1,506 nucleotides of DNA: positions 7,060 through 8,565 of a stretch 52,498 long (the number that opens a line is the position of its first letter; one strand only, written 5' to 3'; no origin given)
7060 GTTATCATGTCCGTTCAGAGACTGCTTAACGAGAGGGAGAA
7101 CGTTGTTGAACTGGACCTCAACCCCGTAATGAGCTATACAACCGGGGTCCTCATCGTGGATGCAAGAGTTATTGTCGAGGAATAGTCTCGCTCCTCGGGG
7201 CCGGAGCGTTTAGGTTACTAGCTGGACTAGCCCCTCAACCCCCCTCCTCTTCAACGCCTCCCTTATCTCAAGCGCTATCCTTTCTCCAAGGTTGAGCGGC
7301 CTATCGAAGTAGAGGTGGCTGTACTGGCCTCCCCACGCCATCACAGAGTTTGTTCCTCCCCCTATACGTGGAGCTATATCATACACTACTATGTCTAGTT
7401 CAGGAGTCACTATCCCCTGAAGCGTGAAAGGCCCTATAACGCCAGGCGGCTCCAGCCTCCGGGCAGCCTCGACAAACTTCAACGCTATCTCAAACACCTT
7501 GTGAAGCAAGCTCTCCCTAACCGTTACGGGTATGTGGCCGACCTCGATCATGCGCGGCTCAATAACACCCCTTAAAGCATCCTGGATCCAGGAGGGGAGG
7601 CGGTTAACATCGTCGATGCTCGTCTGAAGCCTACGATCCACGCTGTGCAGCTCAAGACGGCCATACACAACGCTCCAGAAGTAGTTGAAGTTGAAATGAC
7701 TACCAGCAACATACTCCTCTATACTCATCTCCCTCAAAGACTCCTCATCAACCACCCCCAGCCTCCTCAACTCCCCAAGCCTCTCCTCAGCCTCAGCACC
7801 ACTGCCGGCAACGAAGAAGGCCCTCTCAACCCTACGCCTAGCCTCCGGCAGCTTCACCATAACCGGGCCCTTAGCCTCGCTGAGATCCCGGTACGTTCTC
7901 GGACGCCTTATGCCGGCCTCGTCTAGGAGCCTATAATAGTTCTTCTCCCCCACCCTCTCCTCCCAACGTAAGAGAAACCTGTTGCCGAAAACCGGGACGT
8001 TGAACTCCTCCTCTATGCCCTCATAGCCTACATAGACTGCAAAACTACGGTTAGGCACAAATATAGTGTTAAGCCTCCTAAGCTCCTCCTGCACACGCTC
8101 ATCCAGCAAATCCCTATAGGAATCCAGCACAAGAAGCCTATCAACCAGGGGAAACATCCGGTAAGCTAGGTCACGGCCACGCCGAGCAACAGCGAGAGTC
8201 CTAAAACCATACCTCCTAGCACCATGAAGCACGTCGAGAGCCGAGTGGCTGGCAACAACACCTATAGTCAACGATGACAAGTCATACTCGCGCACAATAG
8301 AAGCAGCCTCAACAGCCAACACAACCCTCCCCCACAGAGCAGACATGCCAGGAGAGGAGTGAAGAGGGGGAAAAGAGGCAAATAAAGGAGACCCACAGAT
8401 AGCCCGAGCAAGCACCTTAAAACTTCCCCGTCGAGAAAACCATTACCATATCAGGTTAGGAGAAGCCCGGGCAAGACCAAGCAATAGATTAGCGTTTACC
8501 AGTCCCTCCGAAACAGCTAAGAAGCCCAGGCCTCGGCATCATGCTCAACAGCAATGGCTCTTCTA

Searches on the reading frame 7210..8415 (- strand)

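Call 53: search_protein_families(library=pfam, proteins=[window:7210-8415:-], max_evalue=0.00001)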
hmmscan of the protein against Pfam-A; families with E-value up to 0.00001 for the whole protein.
window:7210-8415:- (401 aa): 2 families
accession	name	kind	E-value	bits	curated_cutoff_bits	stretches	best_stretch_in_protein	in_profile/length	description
PF06973.17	DUF1297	-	1.2e-69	234.1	23.8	1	209-396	2-186/188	Domain of unknown function (DUF1297)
PF06849.18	DUF1246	-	8.8e-47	158.6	25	1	51-175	1-122/122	Protein of unknown function (DUF1246)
